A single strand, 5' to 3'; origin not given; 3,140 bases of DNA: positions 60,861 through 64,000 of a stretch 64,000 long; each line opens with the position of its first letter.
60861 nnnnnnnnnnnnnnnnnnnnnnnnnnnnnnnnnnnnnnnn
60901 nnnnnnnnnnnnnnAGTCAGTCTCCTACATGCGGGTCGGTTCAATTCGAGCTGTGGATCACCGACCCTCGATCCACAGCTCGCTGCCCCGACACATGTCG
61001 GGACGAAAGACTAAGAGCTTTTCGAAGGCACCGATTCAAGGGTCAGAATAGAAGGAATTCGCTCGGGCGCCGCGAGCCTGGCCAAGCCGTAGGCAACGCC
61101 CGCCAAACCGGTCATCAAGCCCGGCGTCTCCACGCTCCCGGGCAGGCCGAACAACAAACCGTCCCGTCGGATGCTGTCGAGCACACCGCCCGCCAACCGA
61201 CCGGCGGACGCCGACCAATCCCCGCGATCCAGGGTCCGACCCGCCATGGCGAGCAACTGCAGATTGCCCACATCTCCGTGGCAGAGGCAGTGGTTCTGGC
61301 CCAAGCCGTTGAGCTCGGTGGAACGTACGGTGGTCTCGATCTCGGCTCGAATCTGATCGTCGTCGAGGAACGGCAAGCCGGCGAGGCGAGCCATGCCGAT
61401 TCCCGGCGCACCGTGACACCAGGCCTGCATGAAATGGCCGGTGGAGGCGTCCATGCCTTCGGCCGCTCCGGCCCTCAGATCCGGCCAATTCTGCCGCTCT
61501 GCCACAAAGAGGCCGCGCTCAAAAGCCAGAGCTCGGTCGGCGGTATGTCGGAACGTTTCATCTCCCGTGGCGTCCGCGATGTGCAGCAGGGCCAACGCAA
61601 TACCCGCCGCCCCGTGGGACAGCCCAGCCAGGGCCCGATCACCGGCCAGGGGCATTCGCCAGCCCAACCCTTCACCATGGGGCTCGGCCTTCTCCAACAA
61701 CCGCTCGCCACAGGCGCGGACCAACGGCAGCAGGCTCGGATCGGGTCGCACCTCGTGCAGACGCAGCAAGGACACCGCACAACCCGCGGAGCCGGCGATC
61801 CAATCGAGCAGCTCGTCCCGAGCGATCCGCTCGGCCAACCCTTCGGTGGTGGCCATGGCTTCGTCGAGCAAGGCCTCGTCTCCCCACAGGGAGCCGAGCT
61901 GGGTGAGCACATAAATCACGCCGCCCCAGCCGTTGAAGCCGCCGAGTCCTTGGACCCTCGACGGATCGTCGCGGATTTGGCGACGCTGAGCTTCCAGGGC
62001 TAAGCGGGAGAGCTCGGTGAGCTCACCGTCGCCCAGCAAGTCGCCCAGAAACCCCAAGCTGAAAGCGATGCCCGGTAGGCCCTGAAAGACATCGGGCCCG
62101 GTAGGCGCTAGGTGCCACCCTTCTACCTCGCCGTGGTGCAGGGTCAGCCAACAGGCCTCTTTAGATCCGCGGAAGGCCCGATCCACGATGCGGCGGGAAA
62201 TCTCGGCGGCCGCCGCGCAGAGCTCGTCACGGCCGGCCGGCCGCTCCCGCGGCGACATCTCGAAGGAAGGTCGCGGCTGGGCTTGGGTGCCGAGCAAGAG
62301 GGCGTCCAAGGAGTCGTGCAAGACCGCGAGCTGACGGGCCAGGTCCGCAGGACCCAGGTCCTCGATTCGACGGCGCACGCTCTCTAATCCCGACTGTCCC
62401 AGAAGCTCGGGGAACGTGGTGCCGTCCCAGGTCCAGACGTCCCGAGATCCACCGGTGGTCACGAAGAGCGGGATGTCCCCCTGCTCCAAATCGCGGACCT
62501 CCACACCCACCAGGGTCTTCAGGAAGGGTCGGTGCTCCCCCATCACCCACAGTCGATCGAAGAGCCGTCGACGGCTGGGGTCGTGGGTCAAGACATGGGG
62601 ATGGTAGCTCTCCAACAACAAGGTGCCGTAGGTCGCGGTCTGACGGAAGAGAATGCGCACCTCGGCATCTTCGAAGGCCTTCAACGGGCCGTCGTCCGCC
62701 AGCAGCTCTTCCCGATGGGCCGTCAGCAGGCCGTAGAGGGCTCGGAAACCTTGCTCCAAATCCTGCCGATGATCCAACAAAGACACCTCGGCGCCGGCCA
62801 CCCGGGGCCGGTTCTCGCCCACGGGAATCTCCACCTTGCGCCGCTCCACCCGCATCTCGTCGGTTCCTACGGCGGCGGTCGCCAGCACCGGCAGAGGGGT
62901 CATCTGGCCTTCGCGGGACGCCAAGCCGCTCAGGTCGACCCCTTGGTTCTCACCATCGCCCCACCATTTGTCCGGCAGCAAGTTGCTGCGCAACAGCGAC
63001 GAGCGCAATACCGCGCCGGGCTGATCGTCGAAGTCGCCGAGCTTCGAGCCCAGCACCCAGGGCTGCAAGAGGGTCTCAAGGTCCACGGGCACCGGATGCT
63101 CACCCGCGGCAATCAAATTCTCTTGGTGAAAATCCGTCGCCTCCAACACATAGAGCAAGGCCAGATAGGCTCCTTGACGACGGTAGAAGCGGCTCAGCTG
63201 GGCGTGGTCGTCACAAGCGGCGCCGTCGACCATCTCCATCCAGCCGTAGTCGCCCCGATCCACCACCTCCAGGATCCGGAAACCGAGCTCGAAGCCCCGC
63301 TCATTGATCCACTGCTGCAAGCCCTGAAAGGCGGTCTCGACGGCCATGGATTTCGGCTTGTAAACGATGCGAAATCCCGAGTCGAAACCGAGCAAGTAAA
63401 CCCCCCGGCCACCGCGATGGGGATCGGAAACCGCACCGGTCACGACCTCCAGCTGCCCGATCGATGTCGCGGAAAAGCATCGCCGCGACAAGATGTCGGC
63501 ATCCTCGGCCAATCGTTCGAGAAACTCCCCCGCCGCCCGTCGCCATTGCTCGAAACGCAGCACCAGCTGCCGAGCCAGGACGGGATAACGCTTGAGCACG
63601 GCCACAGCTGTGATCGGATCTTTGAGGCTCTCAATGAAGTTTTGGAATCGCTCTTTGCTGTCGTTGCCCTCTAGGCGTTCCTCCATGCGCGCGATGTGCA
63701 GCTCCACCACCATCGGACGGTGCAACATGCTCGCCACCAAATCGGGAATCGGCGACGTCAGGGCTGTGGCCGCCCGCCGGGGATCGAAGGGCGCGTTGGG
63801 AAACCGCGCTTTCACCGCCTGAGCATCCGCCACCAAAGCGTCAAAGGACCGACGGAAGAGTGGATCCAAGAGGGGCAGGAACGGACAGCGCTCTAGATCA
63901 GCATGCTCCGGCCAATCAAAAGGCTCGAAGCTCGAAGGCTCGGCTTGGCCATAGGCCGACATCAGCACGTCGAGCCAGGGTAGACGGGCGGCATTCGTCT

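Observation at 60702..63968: Class II lanthipeptide biosynthetic locus (lanM-lanA) at the window edge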

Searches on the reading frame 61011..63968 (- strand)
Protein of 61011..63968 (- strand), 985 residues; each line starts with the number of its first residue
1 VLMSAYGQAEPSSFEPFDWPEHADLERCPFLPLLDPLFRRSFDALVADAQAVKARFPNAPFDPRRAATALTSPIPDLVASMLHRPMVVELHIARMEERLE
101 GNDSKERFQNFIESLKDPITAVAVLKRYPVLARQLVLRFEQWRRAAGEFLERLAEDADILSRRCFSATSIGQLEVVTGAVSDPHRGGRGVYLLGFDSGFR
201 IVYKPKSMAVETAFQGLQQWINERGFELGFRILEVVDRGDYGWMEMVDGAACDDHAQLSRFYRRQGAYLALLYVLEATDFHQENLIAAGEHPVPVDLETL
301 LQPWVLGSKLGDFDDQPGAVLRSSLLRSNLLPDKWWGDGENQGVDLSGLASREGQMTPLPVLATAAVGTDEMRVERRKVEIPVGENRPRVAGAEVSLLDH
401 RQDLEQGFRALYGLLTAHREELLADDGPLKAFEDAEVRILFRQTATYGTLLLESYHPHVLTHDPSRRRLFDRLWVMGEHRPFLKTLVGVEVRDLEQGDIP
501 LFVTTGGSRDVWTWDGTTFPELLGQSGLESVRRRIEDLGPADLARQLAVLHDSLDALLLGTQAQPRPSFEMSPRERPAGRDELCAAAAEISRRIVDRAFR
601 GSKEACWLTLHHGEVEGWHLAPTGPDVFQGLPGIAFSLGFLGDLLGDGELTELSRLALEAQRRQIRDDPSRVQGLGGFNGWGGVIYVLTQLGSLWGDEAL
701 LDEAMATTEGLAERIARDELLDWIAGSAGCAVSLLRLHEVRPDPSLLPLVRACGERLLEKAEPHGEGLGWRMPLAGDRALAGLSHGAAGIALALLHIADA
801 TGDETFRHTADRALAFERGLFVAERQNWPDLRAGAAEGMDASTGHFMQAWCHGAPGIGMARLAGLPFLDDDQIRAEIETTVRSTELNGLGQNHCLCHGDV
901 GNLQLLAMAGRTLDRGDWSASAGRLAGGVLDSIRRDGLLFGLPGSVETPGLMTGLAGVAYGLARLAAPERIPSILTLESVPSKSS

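Call 3: search_protein_families(library=pfam, proteins=[window:61011-63968:-], max_evalue=0.1)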
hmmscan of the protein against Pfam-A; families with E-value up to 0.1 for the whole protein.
window:61011-63968:- (985 aa): 2 families
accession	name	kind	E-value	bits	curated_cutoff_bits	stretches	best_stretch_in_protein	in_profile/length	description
PF13575.12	DUF4135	-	1.7e-121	406.4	29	1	128-504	1-377/378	Domain of unknown function (DUF4135)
PF05147.19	LANC_like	-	9.2e-61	205.8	23.2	1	622-975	2-349/350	Lanthionine synthetase C-like protein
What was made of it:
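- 61011..64000 (-): lanM, a class II lanthipeptide synthetase. The window holds residues 116-1110 of a 1110-aa protein; the start codon lies about 343 bp past the window end. Pfam DUF4135 406 bits and LANC_like 206 bits (call 3).
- Checked: The ORF ending at 61011 matches Pfam DUF4135 (406 bits, residues 128-504) and LANC_like (206 bits, residues 622-975) (call 3).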

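Call 4: search_protein_families(library=ncbifam, proteins=[window:61011-63968:-], max_evalue=0.1)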
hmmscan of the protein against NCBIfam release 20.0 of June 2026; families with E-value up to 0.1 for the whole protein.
window:61011-63968:- (985 aa): 3 families
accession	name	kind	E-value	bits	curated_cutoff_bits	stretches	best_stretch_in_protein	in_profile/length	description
TIGR03897.1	lanti_2_LanM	subfamily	8.8e-270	897.5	304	1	50-968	19-932/932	type 2 lanthipeptide synthetase LanM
NF038150.1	lanthi_synth_IV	equivalog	1.1e-27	96.7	650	1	562-968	457-846/851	class IV lanthionine synthetase LanL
NF038151.1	lanthi_synth_III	equivalog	7.2e-19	67.7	575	1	620-914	509-782/833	class III lanthionine synthetase LanKC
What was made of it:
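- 61011..64000 (-): TIGR03897 897.5 bits (call 4).
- On Class II (LanM-type) lanthipeptide system: PF13575 406 bits, PF05147 206 bits, TIGR03897 897.5 bits against a cut-off of 304 (calls 3, 4)
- Checked: It matches NCBIfam TIGR03897 LanM at 897.5 bits against a cut-off of 304 (call 4).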

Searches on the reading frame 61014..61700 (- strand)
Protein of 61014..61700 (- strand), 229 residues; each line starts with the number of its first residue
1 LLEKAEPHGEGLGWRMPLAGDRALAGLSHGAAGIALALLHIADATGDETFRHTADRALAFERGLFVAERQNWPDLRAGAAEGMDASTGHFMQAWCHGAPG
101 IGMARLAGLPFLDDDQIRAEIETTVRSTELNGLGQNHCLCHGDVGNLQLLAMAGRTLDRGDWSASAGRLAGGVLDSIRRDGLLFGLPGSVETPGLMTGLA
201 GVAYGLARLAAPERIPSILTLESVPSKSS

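Call 65: search_solved_structures(query=window:61014-61700:-, show_alignments=4, max_evalue=0.001)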
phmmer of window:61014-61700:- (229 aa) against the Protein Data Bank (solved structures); distinct sequences matched with E-value up to 0.001: 4.
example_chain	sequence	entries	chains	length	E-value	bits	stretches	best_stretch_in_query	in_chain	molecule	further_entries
6st5_A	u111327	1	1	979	3.1e-19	72.9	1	23-222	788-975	LicM2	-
2g02_A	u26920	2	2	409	1.2e-09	41.6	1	25-158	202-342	Nisin biosynthesis protein nisC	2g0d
6wq1_A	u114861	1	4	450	0.00038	23.5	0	24-159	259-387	LanC-like protein 2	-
3t33_A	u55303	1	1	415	0.00077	22.5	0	73-212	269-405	G protein coupled receptor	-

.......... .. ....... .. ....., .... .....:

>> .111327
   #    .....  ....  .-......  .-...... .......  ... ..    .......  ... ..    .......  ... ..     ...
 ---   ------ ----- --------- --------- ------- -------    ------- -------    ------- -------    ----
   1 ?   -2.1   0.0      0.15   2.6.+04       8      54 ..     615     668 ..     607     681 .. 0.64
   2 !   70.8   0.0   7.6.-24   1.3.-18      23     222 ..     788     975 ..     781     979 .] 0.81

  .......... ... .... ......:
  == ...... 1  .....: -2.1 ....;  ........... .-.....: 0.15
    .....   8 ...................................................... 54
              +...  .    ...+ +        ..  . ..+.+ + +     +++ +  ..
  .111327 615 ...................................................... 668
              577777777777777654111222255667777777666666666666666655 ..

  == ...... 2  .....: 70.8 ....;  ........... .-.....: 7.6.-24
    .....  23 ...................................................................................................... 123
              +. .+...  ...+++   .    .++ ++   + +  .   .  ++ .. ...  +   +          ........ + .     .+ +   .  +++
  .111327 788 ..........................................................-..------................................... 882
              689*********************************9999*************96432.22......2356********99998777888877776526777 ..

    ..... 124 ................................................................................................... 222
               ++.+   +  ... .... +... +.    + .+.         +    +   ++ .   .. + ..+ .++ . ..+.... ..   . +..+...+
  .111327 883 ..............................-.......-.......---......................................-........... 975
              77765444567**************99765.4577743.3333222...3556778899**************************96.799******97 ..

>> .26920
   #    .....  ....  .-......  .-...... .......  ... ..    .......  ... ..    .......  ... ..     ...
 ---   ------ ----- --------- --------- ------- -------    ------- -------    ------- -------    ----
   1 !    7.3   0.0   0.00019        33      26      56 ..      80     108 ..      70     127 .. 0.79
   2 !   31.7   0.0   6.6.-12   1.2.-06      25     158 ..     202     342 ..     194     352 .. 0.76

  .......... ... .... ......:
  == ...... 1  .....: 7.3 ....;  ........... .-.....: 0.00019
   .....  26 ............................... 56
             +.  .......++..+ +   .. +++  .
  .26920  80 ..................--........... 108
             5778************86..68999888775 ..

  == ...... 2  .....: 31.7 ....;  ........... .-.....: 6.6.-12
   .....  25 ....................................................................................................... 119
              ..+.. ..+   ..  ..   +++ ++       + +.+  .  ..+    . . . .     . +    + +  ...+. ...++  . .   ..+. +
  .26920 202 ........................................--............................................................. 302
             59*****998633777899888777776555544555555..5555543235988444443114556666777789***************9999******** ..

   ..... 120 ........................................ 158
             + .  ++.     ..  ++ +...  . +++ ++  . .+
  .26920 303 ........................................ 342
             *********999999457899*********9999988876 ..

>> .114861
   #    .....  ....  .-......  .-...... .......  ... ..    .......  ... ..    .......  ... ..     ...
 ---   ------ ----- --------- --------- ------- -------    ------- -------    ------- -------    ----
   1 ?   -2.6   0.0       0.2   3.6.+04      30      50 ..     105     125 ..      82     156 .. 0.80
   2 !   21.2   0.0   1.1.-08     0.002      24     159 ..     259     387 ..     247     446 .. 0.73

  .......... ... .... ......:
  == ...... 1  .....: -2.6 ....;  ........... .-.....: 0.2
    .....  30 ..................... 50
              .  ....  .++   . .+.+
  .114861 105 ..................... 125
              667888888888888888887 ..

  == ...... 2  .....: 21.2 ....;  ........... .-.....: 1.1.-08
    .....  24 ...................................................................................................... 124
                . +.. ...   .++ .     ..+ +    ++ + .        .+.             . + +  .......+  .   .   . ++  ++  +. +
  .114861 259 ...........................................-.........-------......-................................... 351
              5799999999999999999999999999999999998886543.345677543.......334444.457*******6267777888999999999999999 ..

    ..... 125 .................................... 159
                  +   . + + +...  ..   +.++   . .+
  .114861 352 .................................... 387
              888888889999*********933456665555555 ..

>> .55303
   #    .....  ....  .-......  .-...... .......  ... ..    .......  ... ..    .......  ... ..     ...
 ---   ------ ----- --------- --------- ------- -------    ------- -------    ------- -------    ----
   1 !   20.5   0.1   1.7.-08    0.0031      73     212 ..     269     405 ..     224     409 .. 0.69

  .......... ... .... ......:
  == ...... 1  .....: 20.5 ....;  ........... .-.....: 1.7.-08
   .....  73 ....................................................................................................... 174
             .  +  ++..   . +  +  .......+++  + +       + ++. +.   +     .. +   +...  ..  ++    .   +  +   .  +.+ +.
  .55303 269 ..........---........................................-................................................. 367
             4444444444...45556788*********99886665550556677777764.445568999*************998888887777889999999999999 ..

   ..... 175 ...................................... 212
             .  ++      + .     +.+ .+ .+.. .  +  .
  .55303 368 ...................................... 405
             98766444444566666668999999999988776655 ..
